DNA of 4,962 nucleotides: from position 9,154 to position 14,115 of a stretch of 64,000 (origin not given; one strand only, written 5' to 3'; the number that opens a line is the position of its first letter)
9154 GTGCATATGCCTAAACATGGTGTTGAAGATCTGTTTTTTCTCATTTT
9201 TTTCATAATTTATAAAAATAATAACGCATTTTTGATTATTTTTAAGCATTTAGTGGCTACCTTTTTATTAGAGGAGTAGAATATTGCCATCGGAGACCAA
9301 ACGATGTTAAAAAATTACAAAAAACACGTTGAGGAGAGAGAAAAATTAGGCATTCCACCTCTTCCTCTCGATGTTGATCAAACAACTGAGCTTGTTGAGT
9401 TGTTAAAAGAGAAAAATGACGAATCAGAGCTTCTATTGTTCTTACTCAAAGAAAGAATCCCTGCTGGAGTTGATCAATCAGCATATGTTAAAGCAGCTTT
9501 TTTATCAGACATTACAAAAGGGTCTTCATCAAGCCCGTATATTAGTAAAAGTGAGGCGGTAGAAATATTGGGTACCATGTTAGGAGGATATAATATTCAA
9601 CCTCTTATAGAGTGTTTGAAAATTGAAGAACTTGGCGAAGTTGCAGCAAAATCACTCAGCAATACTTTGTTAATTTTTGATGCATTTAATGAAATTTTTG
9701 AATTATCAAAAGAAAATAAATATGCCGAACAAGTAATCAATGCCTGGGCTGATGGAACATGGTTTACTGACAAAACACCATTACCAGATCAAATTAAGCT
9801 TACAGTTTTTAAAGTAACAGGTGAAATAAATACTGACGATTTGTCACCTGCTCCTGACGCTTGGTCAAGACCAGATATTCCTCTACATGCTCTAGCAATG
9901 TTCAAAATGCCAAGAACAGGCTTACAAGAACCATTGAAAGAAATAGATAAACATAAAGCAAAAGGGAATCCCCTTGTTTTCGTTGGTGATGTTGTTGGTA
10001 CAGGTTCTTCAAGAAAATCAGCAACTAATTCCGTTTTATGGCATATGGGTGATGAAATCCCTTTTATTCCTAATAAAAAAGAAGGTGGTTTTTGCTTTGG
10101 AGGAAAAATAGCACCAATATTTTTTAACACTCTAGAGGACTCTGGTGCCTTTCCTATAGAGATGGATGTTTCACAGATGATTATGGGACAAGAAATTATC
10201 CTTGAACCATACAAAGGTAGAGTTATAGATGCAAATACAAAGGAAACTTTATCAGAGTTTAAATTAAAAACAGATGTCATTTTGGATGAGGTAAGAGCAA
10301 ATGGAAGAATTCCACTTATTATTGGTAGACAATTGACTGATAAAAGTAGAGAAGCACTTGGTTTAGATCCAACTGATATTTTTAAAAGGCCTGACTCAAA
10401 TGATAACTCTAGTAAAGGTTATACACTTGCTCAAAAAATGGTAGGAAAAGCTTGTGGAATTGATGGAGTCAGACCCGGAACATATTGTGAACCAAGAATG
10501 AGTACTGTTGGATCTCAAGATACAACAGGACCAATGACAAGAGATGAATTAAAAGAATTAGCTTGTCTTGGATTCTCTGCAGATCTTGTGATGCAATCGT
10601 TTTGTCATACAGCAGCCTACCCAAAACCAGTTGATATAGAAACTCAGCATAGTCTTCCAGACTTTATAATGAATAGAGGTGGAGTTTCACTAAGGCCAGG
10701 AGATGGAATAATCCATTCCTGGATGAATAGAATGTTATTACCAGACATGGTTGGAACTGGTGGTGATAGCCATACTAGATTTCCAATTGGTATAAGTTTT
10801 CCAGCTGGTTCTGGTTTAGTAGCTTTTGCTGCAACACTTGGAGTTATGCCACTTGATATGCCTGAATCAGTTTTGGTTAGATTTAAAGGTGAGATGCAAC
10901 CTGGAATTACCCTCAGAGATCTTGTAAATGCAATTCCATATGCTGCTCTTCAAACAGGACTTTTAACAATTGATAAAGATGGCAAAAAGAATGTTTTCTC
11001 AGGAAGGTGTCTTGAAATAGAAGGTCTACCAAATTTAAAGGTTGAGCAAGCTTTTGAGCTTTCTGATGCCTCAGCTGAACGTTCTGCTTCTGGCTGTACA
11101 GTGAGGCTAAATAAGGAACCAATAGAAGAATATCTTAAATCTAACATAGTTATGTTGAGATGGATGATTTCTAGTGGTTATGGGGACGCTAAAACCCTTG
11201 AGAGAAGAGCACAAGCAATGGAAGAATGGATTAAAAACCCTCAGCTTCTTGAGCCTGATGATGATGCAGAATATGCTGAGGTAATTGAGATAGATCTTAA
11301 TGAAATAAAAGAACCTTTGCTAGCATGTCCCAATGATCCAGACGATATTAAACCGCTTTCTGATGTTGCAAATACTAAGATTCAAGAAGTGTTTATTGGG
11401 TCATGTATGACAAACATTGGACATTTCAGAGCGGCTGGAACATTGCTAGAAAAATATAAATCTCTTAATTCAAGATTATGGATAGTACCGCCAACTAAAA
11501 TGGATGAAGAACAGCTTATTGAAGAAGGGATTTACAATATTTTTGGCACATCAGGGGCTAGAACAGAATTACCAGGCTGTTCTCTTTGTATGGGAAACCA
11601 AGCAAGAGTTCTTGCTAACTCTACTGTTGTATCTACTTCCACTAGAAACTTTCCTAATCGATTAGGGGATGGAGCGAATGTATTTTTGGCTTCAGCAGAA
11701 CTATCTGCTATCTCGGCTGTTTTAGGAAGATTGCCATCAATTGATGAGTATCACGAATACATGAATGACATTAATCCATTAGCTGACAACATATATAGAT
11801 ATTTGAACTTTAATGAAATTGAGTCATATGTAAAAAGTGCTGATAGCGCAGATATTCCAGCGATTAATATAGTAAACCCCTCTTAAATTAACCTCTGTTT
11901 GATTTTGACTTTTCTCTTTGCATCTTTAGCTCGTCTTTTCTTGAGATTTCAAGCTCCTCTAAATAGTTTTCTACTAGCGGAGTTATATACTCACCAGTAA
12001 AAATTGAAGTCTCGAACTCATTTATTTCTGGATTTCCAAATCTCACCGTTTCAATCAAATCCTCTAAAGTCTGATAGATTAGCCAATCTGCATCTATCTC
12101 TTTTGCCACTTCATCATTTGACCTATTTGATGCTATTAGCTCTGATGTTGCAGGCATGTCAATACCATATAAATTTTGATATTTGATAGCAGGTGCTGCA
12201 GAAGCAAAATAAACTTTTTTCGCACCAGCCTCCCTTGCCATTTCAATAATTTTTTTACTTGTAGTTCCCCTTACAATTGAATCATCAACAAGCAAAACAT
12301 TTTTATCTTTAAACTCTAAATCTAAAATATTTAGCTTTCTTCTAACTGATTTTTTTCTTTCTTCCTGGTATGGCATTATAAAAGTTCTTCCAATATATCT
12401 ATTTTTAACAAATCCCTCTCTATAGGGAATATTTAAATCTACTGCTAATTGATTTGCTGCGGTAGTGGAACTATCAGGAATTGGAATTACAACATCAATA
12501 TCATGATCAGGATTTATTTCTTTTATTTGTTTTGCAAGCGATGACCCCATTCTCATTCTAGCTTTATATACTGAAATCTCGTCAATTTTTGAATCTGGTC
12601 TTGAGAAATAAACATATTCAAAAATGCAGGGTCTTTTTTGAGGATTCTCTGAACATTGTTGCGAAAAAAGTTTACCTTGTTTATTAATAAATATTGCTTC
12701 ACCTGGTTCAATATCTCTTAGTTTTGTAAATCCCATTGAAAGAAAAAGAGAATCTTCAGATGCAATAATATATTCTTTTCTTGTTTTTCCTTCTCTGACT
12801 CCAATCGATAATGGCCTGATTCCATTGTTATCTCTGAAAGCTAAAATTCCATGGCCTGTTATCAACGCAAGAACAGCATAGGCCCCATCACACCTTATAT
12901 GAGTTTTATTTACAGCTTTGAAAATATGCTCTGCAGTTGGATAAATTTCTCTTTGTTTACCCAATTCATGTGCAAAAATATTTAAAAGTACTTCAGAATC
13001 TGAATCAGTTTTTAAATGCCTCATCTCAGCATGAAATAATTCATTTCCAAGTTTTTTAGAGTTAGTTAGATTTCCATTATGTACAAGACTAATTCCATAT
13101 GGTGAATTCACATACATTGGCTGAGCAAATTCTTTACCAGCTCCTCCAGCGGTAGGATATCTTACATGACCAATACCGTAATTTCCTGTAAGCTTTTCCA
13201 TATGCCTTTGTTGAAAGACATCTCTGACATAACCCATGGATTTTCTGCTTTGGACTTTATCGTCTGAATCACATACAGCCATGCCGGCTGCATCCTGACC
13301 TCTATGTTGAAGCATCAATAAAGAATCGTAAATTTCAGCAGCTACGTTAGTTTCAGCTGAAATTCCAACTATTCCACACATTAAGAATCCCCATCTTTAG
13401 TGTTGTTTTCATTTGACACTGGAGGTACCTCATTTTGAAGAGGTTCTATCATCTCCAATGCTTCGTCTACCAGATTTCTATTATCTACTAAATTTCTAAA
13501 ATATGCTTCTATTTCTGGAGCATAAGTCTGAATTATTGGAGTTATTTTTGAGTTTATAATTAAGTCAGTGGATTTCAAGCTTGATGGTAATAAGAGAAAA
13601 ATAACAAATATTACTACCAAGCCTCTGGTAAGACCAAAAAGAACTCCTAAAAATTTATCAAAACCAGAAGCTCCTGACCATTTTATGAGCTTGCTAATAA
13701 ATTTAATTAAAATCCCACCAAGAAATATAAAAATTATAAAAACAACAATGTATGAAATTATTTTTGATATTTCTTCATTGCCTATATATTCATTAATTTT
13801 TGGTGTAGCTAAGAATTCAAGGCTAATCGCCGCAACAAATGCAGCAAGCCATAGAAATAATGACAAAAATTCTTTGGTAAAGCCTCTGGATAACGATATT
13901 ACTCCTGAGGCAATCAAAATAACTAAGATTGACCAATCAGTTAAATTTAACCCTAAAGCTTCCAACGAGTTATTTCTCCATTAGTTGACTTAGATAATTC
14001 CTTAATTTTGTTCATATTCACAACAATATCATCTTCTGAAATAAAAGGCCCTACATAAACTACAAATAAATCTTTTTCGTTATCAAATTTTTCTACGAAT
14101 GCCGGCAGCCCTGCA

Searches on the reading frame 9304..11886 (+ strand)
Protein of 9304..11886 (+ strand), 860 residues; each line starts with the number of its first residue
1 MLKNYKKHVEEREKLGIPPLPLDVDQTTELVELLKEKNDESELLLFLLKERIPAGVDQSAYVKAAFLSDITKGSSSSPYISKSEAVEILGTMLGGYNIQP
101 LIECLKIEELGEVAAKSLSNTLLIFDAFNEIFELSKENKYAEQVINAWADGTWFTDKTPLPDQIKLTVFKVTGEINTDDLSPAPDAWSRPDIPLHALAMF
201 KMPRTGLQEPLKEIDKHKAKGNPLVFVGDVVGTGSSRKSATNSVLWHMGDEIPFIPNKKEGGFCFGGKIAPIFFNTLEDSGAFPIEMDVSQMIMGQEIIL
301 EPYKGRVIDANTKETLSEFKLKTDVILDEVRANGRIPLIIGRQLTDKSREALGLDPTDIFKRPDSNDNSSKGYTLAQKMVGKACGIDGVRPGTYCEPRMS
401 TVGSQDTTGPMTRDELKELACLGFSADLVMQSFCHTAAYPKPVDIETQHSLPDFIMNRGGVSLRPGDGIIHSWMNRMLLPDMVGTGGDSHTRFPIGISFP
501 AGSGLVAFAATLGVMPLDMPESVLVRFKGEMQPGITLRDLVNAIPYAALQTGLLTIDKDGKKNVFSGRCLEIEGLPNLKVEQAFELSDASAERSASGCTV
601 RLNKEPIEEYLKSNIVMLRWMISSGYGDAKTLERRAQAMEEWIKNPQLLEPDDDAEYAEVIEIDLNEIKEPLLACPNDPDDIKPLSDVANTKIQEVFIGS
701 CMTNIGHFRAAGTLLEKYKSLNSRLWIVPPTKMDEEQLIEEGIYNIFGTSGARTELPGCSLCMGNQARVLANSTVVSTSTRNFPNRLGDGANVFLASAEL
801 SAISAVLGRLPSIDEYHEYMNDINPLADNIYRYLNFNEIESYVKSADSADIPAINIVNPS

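Call 74: search_protein_families(library=pfam, proteins=[window:9304-11886:+], max_evalue=0.00001)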
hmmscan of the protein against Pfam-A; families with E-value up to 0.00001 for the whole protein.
window:9304-11886:+ (860 aa): 3 families
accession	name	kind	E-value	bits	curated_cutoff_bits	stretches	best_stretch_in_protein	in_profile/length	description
PF06434.19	Aconitase_2_N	-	1.3e-91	306.2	27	1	166-373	1-204/204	Aconitate hydratase 2 N-terminus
PF11791.14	Aconitase_B_N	-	5.4e-59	199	25.8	1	4-154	1-153/153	Aconitate B N-terminal domain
PF00330.25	Aconitase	-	1.1e-39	137.1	28.7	1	463-808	102-463/463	Aconitase family (aconitate hydratase)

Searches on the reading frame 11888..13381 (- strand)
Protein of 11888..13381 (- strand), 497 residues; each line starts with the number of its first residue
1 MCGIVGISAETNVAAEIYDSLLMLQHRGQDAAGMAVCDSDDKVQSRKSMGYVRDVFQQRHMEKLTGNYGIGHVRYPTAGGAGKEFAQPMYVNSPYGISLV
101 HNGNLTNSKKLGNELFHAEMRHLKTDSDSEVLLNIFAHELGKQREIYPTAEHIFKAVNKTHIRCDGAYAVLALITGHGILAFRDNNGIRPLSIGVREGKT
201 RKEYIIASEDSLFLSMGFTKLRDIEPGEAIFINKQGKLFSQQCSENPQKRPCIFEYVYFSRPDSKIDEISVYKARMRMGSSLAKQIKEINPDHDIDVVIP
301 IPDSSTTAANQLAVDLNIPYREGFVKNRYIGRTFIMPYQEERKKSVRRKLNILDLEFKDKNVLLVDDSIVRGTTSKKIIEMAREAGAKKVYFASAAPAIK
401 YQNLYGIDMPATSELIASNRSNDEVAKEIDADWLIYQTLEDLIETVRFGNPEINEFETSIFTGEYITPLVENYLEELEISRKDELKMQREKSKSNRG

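Call 74: search_protein_families(library=pfam, proteins=[window:11888-13381:-], max_evalue=0.00001)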
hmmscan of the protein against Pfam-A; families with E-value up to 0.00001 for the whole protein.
window:11888-13381:- (497 aa): 3 families
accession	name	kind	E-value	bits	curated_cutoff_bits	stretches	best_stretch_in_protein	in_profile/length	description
PF13522.11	GATase_6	-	7.8e-16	58.7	27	1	63-197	7-122/130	Glutamine amidotransferase domain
PF13537.11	GATase_7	-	9.9e-12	45.4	25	1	86-213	13-121/123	Glutamine amidotransferase domain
PF00156.33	Pribosyltran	-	2.2e-08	34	26.3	1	281-394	14-122/158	Phosphoribosyl transferase domain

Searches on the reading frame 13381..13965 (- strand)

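Call 74: search_protein_families(library=pfam, proteins=[window:13381-13965:-], max_evalue=0.00001)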
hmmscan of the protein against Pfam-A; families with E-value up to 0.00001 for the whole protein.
window:13381-13965:- (194 aa): 1 family
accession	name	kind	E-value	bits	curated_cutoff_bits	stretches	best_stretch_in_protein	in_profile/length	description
PF02674.22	Colicin_V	-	1.3e-28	100.2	29.3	1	10-149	2-143/144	Colicin V production protein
